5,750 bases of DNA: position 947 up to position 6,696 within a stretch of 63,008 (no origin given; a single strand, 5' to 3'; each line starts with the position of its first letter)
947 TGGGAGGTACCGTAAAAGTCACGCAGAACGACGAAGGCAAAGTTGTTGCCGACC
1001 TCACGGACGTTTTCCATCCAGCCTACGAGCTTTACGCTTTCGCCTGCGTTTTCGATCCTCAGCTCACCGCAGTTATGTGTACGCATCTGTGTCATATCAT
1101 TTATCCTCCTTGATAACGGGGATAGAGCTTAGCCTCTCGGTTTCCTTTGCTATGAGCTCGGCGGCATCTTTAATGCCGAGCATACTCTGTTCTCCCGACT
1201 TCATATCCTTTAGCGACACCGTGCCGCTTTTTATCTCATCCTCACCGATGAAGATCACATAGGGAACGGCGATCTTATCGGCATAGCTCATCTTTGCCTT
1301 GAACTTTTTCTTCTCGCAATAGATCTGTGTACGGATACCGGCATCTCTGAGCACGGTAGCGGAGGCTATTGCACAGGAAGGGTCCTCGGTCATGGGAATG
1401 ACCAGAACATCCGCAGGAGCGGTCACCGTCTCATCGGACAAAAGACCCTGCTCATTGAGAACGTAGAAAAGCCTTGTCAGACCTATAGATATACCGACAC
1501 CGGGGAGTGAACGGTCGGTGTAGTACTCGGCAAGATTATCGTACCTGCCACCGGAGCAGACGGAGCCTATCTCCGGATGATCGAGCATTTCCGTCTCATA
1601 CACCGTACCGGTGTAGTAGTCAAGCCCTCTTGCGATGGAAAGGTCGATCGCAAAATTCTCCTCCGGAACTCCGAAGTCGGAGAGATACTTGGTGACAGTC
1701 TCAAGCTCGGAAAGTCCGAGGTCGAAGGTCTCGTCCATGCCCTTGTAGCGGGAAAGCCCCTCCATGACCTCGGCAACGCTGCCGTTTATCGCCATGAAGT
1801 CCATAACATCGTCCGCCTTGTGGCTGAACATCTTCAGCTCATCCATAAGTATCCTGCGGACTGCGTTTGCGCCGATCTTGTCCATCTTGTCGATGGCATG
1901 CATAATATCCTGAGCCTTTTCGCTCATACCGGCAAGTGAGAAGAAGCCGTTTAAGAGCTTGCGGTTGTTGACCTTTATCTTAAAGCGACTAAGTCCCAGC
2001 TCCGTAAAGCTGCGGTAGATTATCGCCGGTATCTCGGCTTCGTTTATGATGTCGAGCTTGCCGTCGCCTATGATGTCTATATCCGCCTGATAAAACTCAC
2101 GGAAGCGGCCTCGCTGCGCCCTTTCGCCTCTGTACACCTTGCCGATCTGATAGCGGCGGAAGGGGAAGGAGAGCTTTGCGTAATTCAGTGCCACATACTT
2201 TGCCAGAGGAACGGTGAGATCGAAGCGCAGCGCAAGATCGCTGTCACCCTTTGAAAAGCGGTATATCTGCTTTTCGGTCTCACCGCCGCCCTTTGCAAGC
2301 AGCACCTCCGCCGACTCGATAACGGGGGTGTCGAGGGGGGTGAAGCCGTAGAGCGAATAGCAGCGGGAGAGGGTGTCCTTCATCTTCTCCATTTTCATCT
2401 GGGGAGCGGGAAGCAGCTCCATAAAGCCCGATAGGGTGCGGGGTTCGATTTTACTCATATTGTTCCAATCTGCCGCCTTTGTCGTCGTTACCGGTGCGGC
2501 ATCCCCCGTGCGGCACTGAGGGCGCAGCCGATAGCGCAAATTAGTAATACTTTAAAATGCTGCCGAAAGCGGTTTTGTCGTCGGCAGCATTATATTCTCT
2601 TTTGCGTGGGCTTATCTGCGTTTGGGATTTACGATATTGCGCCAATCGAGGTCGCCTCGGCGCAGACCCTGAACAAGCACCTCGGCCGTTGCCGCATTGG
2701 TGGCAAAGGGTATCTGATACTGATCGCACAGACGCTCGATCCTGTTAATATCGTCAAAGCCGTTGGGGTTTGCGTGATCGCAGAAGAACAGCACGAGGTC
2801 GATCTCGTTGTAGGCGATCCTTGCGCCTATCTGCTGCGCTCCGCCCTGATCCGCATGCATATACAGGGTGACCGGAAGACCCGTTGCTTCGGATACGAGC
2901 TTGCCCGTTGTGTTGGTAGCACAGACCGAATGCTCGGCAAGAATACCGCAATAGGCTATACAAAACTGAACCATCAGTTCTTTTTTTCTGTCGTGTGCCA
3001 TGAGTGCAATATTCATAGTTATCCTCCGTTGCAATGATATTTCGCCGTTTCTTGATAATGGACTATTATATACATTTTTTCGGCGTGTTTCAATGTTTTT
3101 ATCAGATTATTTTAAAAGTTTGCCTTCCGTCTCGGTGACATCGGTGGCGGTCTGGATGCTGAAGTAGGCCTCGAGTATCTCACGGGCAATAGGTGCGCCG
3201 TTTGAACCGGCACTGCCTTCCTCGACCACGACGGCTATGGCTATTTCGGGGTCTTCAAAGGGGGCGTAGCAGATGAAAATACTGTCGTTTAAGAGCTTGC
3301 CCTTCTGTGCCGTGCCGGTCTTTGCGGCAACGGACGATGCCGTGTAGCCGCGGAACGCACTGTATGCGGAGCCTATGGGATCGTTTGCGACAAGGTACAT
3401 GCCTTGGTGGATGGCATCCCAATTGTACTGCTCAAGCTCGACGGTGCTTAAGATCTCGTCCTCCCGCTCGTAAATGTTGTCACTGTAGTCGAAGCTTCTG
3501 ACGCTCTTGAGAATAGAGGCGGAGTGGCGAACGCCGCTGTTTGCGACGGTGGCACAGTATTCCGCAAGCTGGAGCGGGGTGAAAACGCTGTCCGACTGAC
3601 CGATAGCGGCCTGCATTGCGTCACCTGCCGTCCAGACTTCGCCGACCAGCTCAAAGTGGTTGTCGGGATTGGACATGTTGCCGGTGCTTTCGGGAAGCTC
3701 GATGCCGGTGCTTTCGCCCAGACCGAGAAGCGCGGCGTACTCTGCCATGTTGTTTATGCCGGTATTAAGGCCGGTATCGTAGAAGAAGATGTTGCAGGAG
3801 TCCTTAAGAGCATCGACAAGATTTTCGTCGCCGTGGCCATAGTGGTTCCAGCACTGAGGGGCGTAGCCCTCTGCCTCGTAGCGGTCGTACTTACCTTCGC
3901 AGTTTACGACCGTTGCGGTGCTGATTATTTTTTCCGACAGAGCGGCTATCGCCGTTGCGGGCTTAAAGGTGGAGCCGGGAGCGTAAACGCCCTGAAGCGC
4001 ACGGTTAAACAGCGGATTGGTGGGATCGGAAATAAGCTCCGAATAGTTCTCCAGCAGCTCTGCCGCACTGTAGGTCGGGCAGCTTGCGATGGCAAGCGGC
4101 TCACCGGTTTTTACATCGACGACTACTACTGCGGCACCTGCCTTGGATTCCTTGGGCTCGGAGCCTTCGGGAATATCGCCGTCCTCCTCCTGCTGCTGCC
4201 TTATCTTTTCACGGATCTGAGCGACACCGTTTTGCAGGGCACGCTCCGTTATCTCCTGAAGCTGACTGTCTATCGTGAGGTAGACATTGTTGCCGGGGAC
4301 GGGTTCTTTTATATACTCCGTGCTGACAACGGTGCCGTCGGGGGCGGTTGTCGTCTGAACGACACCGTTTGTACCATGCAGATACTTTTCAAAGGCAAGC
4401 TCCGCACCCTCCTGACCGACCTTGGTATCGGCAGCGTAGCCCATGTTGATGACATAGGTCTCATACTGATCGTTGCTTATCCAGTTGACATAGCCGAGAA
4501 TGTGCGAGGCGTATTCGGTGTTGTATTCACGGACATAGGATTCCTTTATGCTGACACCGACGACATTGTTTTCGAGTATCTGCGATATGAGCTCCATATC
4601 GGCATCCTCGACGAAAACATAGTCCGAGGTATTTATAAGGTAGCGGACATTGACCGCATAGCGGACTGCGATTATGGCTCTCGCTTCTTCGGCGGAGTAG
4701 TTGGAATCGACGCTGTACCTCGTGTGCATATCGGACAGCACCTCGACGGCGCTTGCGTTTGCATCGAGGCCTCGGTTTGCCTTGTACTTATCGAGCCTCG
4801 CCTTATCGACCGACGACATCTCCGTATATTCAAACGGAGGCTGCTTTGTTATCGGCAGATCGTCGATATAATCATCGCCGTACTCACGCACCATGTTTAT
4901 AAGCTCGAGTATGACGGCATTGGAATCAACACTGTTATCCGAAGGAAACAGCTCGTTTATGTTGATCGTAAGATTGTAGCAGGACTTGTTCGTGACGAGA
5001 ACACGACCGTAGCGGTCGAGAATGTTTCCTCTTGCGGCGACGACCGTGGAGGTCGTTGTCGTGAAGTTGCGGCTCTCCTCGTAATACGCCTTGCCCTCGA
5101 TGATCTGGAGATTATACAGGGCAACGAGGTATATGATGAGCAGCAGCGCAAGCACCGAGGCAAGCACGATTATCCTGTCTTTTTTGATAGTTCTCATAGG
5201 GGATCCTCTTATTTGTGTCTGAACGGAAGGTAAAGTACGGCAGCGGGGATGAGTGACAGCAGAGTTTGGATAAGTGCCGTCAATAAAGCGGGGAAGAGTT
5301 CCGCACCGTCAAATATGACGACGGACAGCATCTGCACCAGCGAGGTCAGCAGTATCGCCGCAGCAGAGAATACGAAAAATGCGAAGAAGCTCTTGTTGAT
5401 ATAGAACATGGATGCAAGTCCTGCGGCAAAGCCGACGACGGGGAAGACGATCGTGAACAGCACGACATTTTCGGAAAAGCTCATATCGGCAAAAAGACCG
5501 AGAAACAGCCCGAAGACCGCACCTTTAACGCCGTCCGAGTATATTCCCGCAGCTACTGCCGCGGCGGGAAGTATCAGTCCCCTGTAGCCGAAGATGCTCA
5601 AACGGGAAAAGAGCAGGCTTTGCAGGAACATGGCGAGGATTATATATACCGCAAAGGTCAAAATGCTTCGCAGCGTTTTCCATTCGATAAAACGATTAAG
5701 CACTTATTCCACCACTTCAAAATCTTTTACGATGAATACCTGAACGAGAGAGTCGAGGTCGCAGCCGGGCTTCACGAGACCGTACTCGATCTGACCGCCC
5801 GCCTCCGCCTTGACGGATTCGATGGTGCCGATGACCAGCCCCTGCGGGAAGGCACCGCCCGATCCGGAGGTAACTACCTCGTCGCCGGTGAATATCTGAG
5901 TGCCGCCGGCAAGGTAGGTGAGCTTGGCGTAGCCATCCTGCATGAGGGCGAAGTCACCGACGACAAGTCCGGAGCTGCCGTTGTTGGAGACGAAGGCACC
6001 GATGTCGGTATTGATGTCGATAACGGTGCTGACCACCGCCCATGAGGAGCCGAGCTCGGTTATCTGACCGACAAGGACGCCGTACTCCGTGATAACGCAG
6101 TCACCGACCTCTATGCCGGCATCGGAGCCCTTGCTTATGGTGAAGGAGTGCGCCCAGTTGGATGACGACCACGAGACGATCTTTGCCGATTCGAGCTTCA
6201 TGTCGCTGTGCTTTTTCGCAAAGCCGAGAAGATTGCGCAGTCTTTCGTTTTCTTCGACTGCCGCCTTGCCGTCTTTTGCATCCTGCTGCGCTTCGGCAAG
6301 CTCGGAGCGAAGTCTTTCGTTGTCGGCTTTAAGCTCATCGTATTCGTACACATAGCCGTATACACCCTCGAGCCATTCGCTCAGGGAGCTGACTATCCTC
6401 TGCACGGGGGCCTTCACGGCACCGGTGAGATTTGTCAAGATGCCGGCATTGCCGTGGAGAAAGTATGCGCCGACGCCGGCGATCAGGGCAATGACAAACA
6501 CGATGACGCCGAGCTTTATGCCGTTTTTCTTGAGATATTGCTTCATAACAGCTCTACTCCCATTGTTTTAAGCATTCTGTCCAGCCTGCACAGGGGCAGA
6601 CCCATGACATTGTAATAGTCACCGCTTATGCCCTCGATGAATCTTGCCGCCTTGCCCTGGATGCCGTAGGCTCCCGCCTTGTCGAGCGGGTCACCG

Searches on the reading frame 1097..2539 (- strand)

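Call 40: search_protein_families(library=pfam, proteins=[window:1097-2539:-], max_evalue=0.00001)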
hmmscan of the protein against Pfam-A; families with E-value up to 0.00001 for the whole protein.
window:1097-2539:- (480 aa): 3 families
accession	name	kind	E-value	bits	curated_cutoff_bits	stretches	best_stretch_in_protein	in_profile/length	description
PF13393.11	tRNA-synt_His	-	3.7e-37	128.7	25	1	38-357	1-308/308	Histidyl-tRNA synthetase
PF03129.25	HGTP_anticodon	-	3.6e-18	65.9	21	1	377-465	1-93/94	Anticodon binding domain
PF00587.30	tRNA-synt_2b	-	9.8e-07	29.4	29.3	1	122-251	33-121/179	tRNA synthetase class II core domain (G, H, P, S and T)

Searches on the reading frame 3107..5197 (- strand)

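Call 40: search_protein_families(library=pfam, proteins=[window:3107-5197:-], max_evalue=0.00001)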
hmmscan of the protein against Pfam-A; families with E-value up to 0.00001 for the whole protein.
window:3107-5197:- (696 aa): 2 families
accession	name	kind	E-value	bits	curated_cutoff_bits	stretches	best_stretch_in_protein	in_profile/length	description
PF00905.27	Transpeptidase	-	7.1e-56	190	22.1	1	356-676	2-299/299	Penicillin binding protein transpeptidase domain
PF03717.20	PBP_dimer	-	3.2e-28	99.8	24.4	1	53-293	3-178/180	Penicillin-binding Protein dimerisation domain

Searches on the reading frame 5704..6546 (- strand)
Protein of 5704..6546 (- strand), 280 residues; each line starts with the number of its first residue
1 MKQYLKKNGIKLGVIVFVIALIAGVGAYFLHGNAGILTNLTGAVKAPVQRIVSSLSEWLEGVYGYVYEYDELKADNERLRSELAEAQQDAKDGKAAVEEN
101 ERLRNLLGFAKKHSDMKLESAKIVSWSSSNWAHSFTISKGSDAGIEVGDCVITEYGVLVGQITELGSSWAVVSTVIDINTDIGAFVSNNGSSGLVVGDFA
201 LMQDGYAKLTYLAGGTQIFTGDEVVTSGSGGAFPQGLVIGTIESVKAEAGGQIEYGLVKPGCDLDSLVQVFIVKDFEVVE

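Call 40: search_protein_families(library=pfam, proteins=[window:5704-6546:-], max_evalue=0.00001)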
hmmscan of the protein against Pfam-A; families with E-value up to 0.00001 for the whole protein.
window:5704-6546:- (280 aa): 1 family
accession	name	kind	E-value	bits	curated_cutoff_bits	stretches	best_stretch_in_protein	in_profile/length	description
PF04085.20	MreC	-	2.7e-37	128.2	28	1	123-274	1-147/147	Rod shape-determining protein MreC, barrel core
